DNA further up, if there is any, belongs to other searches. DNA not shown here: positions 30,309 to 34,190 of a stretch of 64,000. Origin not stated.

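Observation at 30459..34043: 1194-aa usher-like outer-membrane protein with a C-terminal KELV[YH]QEG repeat array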

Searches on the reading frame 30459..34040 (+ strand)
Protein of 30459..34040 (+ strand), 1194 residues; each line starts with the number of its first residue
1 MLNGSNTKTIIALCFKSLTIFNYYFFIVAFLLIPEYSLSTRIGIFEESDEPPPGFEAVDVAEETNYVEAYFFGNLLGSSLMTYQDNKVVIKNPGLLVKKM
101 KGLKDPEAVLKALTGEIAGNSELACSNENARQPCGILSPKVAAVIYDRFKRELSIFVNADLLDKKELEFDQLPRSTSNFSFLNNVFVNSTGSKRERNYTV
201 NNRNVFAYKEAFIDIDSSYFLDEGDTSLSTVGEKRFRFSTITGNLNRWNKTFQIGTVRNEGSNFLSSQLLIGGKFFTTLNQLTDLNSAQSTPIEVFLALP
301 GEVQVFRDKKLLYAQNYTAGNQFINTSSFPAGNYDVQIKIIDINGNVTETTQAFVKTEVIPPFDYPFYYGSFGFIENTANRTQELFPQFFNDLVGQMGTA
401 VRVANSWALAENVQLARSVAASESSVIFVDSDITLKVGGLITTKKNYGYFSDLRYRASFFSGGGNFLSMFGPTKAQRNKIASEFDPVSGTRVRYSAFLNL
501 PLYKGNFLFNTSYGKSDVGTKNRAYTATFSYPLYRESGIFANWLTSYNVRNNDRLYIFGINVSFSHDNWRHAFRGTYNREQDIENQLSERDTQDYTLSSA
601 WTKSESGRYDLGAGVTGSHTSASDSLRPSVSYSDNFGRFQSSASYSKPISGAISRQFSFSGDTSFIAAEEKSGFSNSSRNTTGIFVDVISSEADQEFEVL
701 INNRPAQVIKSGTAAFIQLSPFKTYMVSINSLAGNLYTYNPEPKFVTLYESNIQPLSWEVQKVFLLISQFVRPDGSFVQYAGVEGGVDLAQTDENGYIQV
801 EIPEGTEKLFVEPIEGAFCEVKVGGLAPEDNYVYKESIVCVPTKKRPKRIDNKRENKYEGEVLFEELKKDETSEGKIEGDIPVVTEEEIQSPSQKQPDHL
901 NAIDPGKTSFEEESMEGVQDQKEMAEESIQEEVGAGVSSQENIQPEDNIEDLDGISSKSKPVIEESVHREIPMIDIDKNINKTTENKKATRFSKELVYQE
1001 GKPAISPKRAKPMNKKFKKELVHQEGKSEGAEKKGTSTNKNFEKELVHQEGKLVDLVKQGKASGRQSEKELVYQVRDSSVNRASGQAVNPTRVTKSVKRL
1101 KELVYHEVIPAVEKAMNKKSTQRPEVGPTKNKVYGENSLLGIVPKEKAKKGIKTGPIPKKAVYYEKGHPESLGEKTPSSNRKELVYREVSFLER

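Call 3: search_protein_families(library=pfam, proteins=[window:30459-34040:+], max_evalue=0.1)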
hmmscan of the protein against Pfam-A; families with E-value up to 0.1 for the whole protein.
window:30459-34040:+ (1194 aa): 2 families
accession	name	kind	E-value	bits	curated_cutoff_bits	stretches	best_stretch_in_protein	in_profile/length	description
PF16967.11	TcfC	-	2.8e-19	68.9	29.4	1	290-353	2-64/68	E-set like domain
PF15976.11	CooC_C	-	2e-06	28.2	29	1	749-822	2-74/93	CS1-pili formation C-terminal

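Call 4: search_protein_families(library=ncbifam, proteins=[window:30459-34040:+], max_evalue=0.1)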
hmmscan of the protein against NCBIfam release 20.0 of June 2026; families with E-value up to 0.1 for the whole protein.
window:30459-34040:+ (1194 aa): 1 family
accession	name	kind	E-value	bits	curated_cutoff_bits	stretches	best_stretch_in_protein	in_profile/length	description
NF011838.0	PRK15310.1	equivalog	1.2e-11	43.3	1428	2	50-202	23-184/895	fimbrial outer membrane usher protein TcfC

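Call 8: find_homologous_proteins(query=window:30459-34040:+)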
Query window:30459-34040:+ (1194 aa): 4 proteins with E <= 0.001 among 8000 candidates.
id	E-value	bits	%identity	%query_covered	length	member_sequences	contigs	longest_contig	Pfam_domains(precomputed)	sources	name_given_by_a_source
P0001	1.2e-64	237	26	67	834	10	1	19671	PF15976.12,PF16967.12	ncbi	-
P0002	1.5e-64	237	26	67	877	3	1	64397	PF16967.12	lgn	-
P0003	1.4e-52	197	24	63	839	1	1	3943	PF15976.12,PF16967.12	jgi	jgi:hypothetical protein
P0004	1.0e-49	188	25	65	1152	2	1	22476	PF15976.12,PF16967.12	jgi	jgi:hypothetical protein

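Call 14: find_related_loci(query=window:30459-34040:+, collection=genome_contigs, flank=10000)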
Query window:30459-34040:+ (1194 aa) in genome_contigs; peptide patterns used: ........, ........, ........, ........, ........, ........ (x = any residue, [..] = any of these).
69 stretches matched a pattern, but none encodes a relative of the query by tblastn (E <= 1e-3).

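Call 16: find_encoding_contigs(protein=window:30459-34040:+, flank=10000)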
Protein window:30459-34040:+ (1194 aa): 13 contigs read that carry it; 6 places shown.
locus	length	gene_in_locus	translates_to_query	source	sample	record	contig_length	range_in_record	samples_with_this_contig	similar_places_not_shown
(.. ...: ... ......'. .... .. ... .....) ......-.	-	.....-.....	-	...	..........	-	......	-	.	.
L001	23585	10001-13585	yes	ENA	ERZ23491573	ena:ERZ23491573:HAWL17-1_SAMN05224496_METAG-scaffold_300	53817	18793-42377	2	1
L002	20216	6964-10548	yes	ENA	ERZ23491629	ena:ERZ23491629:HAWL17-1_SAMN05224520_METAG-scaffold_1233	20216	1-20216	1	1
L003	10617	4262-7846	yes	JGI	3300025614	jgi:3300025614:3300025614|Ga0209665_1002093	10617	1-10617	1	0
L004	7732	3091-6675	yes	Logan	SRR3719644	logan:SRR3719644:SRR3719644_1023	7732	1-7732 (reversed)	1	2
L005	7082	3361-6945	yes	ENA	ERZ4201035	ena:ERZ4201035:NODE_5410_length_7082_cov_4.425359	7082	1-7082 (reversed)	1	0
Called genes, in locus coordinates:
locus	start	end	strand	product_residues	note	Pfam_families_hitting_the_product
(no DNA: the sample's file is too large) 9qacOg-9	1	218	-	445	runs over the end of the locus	PF21799:MurD-like_N (weak), PF08245:Mur_ligase_M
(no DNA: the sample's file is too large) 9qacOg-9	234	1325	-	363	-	PF00953:Glycos_transf_4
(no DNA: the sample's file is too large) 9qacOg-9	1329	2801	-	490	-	PF01225:Mur_ligase, PF08245:Mur_ligase_M, PF02875:Mur_ligase_C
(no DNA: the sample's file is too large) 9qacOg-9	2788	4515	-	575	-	PF03717:PBP_dimer, PF00905:Transpeptidase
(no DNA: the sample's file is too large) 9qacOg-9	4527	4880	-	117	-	-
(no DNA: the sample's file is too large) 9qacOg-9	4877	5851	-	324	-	PF01795:Methyltransf_5, PF13847:Methyltransf_31 (faint)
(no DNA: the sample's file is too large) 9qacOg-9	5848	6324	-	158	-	PF02381:MraZ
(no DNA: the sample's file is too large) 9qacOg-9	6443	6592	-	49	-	-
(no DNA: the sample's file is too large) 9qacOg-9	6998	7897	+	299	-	PF01564:Spermine_synth, PF05175:MTS, PF08241:Methyltransf_11 (weak), PF08242:Methyltransf_12 (weak), PF13649:Methyltransf_25, PF13847:Methyltransf_31 (weak)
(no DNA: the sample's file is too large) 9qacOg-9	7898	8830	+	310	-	-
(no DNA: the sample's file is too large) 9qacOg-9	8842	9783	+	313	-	PF01564:Spermine_synth, PF08241:Methyltransf_11 (weak), PF08242:Methyltransf_12 (weak), PF13649:Methyltransf_25, PF13847:Methyltransf_31 (weak)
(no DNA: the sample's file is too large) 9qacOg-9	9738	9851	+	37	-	-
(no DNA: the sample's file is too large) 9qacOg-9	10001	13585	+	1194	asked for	PF16967:TcfC, PF15976:CooC_C (weak)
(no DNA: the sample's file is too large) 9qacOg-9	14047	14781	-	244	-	-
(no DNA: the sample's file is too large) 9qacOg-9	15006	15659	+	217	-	-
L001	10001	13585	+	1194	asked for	PF16967:TcfC, PF15976:CooC_C (weak)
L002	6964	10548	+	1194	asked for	PF16967:TcfC, PF15976:CooC_C (weak)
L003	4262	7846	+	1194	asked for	PF16967:TcfC, PF15976:CooC_C (weak)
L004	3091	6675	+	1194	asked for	PF16967:TcfC, PF15976:CooC_C (weak)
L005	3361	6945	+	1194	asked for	PF16967:TcfC, PF15976:CooC_C (weak)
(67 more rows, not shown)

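Call 29: find_encoding_contigs(protein=P0001, flank=8000, max_places=2)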
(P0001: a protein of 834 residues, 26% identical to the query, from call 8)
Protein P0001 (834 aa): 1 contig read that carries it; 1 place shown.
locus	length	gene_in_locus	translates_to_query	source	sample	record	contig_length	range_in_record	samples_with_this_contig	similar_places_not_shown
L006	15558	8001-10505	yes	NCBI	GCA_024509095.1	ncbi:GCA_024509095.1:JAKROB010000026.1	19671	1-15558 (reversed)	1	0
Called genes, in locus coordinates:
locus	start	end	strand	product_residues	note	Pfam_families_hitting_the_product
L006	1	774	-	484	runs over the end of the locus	PF00199:Catalase, PF06628:Catalase-rel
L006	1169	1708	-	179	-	PF00929:RNase_T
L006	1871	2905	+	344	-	PF03193:RsgA_GTPase, PF01926:MMR_HSR1 (weak)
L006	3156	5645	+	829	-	-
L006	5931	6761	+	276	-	PF00581:Rhodanese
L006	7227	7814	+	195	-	-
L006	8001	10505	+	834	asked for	PF16967:TcfC, PF15976:CooC_C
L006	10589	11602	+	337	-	-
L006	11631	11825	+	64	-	-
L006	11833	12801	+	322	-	-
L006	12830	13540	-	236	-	PF00345:PapD_N (weak)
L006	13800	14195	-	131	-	PF01850:PIN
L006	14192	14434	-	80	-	PF04014:MazE_antitoxin, PF15937:PrlF_antitoxin (weak)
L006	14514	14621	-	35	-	-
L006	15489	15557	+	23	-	?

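Call 30: find_encoding_contigs(protein=P0002, flank=8000, max_places=2)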
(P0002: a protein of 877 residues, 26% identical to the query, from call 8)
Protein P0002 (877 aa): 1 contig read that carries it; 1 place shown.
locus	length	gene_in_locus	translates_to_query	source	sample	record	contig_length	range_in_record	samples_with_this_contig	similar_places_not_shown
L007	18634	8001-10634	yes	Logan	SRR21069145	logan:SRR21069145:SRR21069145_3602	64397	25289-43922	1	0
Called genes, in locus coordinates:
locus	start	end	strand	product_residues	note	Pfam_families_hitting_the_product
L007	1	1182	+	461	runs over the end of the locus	PF00324:AA_permease, PF13520:AA_permease_2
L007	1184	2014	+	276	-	PF01048:PNP_UDP_1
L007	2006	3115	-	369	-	PF21016:RlmN_N, PF04055:Radical_SAM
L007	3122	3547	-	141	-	PF00334:NDK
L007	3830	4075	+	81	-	PF00886:Ribosomal_S16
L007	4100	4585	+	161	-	PF01782:RimM, PF05239:PRC, PF24986:PRC_RimM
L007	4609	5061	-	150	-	PF02556:SecB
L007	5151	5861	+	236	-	-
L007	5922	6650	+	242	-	-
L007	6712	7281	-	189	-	-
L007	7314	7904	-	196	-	-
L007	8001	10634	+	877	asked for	PF16967:TcfC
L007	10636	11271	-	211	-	-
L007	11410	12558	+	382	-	-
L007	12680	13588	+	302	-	PF02091:tRNA-synt_2e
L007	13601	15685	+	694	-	PF02092:tRNA_synt_2f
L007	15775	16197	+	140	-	PF21157:DksA_N, PF01258:zf-dskA_traR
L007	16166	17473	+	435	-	PF01743:PolyA_pol, PF12627:PolyA_pol_RNAbd, PF12626:PolyA_pol_arg_C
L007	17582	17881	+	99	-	-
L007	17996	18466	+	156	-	PF01467:CTP_transf_like, PF08218:Citrate_ly_lig (weak)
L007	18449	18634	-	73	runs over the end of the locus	-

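Call 43: search_protein_representatives(protein=window:30459-34040:+)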
Query: 1194 residues. Proteins with E-value up to 0.001 (for the whole library): 983; up to 1e-10: 707; up to 1e-30: 379. The best 150 are listed.
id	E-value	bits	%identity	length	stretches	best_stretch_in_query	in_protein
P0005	1.1e-195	669.2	100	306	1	31-336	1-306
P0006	2.6e-136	472.7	33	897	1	46-845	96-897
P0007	8.6e-115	401.4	30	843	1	48-840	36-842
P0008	2.3e-96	340.4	28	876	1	48-848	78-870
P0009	1.1e-88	314.9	27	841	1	11-844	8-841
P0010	1.4e-84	301.4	27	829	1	40-840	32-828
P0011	1.6e-82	294.6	27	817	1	22-840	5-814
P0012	2.3e-81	290.7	26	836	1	18-840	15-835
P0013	2.2e-79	284.2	27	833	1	43-845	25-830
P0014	6.9e-79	282.5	27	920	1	47-844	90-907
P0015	1.2e-75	271.8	27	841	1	43-840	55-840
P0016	5.1e-75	269.7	28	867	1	44-848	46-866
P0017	6.8e-75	269.3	26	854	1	33-845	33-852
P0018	1.0e-74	268.7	25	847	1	44-842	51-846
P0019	2.2e-72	261.0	27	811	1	66-843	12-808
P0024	9.0e-71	255.6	25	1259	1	37-856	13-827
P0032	4.4e-68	246.7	27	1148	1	28-843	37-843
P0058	1.1e-60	222.2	24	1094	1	51-841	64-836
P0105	2.7e-55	204.4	27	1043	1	16-845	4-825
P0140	2.3e-51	191.4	24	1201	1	52-804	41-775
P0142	3.2e-51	190.9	26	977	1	262-843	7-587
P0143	3.3e-51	190.9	25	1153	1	52-802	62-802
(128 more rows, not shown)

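Call 46: search_protein_families(library=pfam, proteins=[P0024, P0032, P0058, P0105, P0140, P0143, P0142], max_evalue=0.01)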
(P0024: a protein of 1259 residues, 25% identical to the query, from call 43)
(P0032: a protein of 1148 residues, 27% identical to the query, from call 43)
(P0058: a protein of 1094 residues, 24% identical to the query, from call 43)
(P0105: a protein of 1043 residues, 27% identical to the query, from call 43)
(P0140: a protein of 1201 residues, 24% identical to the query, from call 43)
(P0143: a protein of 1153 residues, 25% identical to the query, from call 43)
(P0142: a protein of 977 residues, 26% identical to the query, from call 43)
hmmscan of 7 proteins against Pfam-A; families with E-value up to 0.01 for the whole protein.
P0024 (1259 aa): 4 families
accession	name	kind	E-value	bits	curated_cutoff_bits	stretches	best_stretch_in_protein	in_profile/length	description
PF16967.11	TcfC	-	8.1e-16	57.8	29.4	1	268-328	4-64/68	E-set like domain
PF15976.11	CooC_C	-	1.1e-08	35.4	29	1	719-810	1-92/93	CS1-pili formation C-terminal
PF05036.18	SPOR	-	2.8e-08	34.4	21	1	1027-1107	2-75/76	SPOR domain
PF13620.12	CarboxypepD_reg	-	0.0015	19.3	32.3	1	737-782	2-53/82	Carboxypeptidase regulatory-like domain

P0032 (1148 aa): 3 families
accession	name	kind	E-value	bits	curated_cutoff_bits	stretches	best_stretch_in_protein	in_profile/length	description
PF16967.11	TcfC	-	2.9e-16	59.2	29.4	1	293-357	4-68/68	E-set like domain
PF15976.11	CooC_C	-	1.3e-10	41.6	29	1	749-840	1-92/93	CS1-pili formation C-terminal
PF05036.18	SPOR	-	4.1e-10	40.3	21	1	942-1012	2-64/76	SPOR domain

P0058 (1094 aa): 3 families
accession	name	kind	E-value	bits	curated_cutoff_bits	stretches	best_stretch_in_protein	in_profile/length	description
PF16967.11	TcfC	-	4.3e-19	68.3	29.4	1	295-359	4-68/68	E-set like domain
PF15976.11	CooC_C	-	1.5e-11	44.6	29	1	744-835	1-92/93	CS1-pili formation C-terminal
PF05036.18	SPOR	-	5.8e-09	36.6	21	1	1012-1092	2-75/76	SPOR domain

P0105 (1043 aa): 5 families
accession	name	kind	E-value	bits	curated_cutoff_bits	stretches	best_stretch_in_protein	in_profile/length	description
PF15976.11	CooC_C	-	1e-15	57.9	29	1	728-820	1-92/93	CS1-pili formation C-terminal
PF16967.11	TcfC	-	1.4e-13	50.6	29.4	1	272-336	3-67/68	E-set like domain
PF13620.12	CarboxypepD_reg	-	4.5e-05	24.2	32.3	0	746-783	2-45/82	Carboxypeptidase regulatory-like domain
PF13715.12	CarbopepD_reg_2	-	0.004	17.6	32.2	0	748-790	3-48/88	CarboxypepD_reg-like domain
PF14686.12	fn3_3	-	0.0049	17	24.4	0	869-891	31-53/75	Polysaccharide lyase family 4, domain II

P0140 (1201 aa): 4 families
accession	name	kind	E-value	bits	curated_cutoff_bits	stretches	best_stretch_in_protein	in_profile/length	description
PF16967.11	TcfC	-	3.2e-13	49.5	29.4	1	269-335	2-68/68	E-set like domain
PF15976.11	CooC_C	-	3.9e-09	36.8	29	1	719-772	1-54/93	CS1-pili formation C-terminal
PF05036.18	SPOR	-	2.8e-06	28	21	1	1086-1160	6-74/76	SPOR domain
PF19077.6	Big_13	-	0.006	17.5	27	0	283-331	44-95/102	Bacterial Ig-like domain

P0143 (1153 aa): 3 families
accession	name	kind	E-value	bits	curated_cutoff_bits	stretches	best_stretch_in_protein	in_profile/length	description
PF05036.18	SPOR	-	2.5e-10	41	21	1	1076-1148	7-73/76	SPOR domain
PF16967.11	TcfC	-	4.4e-10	39.4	29.4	1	291-355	4-68/68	E-set like domain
PF15976.11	CooC_C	-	1.3e-06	28.8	29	1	748-802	1-55/93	CS1-pili formation C-terminal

P0142 (977 aa): 3 families
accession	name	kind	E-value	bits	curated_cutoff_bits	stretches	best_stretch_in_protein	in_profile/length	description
PF05036.18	SPOR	-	7.7e-18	65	21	2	898-976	5-76/76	SPOR domain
PF16967.11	TcfC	-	1.5e-16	60.2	29.4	1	37-96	4-63/68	E-set like domain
PF15976.11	CooC_C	-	1.1e-10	41.9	29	1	493-584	1-92/93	CS1-pili formation C-terminal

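Call 51: list_cluster_members(proteins=[window:30459-34040:+])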
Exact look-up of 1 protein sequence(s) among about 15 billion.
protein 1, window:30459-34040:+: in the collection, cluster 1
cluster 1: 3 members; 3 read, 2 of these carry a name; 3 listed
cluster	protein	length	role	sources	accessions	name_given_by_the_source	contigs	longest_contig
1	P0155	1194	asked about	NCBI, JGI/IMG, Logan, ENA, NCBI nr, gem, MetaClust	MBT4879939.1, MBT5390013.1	MAG: hypothetical protein HON43_03080 [Alphaproteobacteria bacterium] | Mat/Ecp fimbriae outer membrane usher protein | hypothetical protein [Alphaproteobacteria bacterium]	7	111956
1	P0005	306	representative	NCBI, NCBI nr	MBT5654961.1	MAG: hypothetical protein HOI80_05650, partial [Alphaproteobacteria bacterium] | hypothetical protein [Alphaproteobacteria bacterium]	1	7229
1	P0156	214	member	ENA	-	-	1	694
